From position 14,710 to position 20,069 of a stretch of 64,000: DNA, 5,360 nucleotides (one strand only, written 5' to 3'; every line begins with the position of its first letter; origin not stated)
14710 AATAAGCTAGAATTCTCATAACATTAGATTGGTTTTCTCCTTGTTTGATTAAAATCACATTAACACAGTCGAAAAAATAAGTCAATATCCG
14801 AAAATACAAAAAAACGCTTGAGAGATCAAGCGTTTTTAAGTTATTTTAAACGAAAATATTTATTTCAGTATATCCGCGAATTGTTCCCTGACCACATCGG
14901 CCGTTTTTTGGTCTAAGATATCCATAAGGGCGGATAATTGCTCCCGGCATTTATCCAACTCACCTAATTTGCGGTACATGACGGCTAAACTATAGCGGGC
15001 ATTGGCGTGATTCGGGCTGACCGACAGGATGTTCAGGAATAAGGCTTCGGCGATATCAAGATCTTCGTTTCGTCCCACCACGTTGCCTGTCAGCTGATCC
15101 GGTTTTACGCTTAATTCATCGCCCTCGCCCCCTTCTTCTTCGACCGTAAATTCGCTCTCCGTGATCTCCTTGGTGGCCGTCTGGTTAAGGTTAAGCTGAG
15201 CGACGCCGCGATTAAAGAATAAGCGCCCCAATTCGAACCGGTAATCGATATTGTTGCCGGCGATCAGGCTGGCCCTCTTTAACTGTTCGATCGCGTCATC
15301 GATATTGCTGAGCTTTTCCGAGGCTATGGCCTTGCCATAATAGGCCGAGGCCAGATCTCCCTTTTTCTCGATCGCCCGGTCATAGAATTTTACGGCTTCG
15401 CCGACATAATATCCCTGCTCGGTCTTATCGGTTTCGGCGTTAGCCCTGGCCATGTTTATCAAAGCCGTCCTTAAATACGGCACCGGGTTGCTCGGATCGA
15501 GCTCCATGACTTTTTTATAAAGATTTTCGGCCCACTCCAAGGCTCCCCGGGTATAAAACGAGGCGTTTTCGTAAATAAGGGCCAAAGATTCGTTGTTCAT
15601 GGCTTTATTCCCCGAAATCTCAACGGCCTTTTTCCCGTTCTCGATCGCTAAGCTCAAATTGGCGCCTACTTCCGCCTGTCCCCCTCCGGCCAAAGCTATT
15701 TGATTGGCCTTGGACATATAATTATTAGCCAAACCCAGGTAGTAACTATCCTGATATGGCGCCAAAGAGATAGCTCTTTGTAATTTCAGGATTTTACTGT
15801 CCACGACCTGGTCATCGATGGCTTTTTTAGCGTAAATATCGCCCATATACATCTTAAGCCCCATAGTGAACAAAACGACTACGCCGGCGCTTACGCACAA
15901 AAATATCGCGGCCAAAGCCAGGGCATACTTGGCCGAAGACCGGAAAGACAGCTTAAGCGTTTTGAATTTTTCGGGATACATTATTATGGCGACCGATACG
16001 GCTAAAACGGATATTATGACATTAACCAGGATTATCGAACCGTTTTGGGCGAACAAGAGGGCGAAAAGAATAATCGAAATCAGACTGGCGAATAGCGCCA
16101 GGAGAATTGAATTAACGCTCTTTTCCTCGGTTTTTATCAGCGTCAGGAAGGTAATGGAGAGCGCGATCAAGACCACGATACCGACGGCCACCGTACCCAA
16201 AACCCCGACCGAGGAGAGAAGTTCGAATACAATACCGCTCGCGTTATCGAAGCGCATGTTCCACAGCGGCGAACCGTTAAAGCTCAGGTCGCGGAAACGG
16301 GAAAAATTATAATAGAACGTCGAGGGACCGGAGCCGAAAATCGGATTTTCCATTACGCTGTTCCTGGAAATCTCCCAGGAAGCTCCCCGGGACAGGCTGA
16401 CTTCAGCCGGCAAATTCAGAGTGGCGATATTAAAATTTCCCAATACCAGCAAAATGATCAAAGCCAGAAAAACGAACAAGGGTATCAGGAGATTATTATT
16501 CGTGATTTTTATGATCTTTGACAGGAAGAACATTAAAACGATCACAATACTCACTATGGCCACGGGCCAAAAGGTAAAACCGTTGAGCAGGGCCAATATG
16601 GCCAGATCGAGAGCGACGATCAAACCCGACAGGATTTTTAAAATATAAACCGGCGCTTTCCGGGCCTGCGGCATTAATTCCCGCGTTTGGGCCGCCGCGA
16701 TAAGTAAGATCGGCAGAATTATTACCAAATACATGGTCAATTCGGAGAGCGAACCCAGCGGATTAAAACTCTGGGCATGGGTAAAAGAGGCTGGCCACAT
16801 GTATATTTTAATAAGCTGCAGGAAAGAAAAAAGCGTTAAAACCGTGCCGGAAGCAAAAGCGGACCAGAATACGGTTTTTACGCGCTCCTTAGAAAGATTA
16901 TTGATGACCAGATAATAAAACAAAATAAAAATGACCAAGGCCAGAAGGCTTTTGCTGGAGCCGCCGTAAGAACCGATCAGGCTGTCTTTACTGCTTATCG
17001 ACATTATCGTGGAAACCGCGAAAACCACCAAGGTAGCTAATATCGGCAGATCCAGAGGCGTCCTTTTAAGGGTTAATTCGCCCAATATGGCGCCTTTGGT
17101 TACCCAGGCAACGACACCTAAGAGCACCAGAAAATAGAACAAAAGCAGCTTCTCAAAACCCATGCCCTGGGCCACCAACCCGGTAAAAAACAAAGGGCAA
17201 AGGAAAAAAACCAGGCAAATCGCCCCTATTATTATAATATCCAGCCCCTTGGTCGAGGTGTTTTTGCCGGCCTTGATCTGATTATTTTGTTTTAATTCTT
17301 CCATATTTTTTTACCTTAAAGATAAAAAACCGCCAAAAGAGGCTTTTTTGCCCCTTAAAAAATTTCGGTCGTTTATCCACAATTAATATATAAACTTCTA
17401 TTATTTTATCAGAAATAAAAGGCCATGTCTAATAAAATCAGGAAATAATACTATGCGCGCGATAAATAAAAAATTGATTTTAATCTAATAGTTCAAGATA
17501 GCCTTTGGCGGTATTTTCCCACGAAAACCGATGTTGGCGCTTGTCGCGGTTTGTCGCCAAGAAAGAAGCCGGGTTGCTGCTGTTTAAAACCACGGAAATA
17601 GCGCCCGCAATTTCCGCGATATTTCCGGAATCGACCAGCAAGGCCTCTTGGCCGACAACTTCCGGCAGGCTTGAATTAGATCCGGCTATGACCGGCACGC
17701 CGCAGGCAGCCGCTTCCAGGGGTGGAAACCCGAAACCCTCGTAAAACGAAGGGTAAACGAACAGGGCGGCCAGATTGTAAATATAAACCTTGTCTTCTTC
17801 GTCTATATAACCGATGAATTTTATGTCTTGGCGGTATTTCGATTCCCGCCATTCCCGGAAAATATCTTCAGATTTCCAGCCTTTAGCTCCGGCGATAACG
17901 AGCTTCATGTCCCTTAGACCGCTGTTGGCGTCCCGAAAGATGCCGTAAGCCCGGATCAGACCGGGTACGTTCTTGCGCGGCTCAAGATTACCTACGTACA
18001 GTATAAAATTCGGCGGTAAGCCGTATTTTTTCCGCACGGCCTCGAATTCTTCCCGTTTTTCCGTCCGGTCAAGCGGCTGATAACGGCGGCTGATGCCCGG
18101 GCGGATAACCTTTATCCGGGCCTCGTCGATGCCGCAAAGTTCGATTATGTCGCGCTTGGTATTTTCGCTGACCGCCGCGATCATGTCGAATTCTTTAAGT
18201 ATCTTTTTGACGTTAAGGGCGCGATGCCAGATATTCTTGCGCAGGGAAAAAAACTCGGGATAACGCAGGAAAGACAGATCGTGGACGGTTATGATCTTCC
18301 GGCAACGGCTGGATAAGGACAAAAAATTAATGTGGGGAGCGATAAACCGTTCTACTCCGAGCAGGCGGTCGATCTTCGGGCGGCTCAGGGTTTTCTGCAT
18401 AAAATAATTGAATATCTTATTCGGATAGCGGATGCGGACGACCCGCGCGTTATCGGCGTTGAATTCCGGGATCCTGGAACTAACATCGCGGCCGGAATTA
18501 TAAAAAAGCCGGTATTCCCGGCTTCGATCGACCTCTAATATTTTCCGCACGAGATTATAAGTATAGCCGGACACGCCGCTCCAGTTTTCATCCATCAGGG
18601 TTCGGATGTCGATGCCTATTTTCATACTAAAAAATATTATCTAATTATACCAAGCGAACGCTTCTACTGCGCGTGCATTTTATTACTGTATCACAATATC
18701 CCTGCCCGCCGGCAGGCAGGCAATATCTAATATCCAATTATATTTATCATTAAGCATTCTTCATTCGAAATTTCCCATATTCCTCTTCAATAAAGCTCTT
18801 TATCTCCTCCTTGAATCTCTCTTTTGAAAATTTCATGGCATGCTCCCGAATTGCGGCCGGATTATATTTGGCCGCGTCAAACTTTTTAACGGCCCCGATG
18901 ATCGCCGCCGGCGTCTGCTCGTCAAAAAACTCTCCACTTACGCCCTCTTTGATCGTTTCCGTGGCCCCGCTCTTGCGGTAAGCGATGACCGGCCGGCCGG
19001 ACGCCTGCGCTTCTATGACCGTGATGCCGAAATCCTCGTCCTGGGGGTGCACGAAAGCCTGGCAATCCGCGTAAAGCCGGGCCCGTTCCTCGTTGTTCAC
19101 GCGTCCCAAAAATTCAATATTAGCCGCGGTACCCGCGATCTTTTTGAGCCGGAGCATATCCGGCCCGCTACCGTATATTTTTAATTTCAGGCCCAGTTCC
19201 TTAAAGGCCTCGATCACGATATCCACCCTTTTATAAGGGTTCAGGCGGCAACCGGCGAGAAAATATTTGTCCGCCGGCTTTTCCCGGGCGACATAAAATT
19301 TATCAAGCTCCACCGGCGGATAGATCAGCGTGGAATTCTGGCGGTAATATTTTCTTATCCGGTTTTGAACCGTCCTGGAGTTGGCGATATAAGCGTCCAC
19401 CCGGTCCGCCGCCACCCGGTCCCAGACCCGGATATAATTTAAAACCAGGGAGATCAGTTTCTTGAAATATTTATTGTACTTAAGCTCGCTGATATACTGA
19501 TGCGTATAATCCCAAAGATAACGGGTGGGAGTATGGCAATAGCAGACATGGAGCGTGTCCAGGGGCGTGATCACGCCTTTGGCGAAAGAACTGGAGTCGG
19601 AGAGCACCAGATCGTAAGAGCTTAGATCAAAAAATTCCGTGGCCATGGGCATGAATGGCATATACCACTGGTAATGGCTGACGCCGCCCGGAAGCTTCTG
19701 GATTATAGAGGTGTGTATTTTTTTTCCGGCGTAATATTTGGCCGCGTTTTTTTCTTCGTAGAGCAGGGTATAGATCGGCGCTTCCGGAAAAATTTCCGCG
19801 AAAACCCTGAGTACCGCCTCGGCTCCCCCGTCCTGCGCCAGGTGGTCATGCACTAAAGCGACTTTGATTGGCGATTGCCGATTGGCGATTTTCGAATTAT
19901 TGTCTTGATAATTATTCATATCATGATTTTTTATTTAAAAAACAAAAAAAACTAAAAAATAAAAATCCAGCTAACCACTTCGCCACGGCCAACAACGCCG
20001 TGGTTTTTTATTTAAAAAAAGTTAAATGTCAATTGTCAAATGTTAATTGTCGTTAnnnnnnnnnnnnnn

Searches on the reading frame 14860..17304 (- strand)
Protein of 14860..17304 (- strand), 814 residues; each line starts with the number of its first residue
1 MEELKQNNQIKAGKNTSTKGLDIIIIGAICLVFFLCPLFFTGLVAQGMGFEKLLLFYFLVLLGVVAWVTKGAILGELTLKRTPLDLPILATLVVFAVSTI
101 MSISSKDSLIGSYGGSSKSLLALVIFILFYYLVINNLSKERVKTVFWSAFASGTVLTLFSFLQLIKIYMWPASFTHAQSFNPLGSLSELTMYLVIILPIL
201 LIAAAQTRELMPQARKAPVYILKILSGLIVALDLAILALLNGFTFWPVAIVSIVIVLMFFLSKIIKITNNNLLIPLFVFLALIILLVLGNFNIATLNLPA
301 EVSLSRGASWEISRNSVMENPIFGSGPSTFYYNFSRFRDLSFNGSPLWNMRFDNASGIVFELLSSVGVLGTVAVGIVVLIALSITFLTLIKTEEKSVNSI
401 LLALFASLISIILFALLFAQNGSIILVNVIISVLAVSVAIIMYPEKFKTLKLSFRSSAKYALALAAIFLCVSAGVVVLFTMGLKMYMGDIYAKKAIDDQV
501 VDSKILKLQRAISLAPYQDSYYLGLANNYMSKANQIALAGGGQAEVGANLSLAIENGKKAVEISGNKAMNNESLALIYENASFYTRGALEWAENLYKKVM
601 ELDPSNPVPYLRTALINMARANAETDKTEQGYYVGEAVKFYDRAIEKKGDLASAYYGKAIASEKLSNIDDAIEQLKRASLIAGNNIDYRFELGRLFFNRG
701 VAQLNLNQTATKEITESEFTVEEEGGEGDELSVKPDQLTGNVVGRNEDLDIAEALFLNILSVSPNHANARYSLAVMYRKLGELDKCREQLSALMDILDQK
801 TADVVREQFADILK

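Call 10: search_protein_families(library=pfam, proteins=[window:14860-17304:-], max_evalue=0.001)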
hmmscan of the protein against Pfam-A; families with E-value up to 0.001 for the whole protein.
window:14860-17304:- (814 aa): 9 families
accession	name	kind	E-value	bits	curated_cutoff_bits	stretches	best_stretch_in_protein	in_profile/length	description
PF13431.12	TPR_17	-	2e-11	43.6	24.4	1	755-788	1-34/34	Tetratricopeptide repeat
PF00515.34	TPR_1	-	5.6e-10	39.1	27.8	0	652-678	1-27/34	Tetratricopeptide repeat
PF14559.12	TPR_19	-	3.2e-09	37.4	25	0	747-796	5-54/68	Tetratricopeptide repeat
PF13414.12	TPR_11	-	3.6e-09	36.6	26.8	0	583-612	4-33/42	TPR repeat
PF07719.23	TPR_2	-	3.6e-07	30.2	27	0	652-684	1-33/34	Tetratricopeptide repeat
PF13432.12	TPR_16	-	5.7e-07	30.3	32.7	0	742-785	6-49/65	Tetratricopeptide repeat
PF13424.12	TPR_12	-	8.4e-05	23.1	30.1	0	745-790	15-68/77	Tetratricopeptide repeat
PF13428.12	TPR_14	-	0.00011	23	23.5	0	654-695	3-44/44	Tetratricopeptide repeat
PF12895.13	ANAPC3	-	0.00046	20.8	27.2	0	749-793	5-49/82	Anaphase-promoting complex, cyclosome, subunit 3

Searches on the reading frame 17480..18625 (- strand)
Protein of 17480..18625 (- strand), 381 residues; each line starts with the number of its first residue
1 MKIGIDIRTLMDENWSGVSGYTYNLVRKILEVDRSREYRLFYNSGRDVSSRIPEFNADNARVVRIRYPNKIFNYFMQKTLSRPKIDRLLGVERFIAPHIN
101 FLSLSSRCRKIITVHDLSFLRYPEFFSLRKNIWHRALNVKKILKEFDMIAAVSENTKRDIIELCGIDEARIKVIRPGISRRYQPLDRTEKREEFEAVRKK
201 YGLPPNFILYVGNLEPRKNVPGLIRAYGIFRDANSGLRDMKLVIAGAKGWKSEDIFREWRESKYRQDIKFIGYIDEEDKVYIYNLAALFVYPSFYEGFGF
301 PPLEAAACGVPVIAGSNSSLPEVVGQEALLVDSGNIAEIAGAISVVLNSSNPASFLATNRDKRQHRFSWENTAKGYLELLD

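Call 10: search_protein_families(library=pfam, proteins=[window:17480-18625:-], max_evalue=0.001)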
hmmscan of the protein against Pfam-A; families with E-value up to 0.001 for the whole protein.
window:17480-18625:- (381 aa): 5 families
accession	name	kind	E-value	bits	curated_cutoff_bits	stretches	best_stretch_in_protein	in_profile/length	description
PF00534.26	Glycos_transf_1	-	3.5e-31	108.5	26.4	1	196-353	4-162/172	Glycosyl transferases group 1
PF13692.12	Glyco_trans_1_4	-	1.2e-25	90.9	27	1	207-348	3-141/142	Glycosyl transferases group 1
PF20706.3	GT4-conflict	-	1.1e-13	51.4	26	1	202-327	194-323/385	Family 4 Glycosyltransferase in conflict systems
PF13439.12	Glyco_transf_4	-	9.3e-11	42.5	28.5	1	17-178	3-166/170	Glycosyltransferase Family 4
PF13524.12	Glyco_trans_1_2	-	5.1e-06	26.9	25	1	237-373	12-139/144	Glycosyl transferase-like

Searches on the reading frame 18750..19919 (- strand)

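Call 10: search_protein_families(library=pfam, proteins=[window:18750-19919:-], max_evalue=0.001)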
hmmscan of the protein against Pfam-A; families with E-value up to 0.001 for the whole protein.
window:18750-19919:- (389 aa): 5 families
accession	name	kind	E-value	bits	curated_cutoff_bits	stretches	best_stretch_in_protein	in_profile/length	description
PF00534.26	Glycos_transf_1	-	4.4e-26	91.9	26.4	1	215-348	13-156/172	Glycosyl transferases group 1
PF13692.12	Glyco_trans_1_4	-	2.4e-21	76.9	27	1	221-345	5-137/142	Glycosyl transferases group 1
PF13439.12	Glyco_transf_4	-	3.3e-09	37.4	28.5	1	60-206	31-169/170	Glycosyltransferase Family 4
PF13524.12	Glyco_trans_1_2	-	5.1e-06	26.9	25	1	236-363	6-127/144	Glycosyl transferase-like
PF20706.3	GT4-conflict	-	0.00013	21.5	26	1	275-335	271-328/385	Family 4 Glycosyltransferase in conflict systems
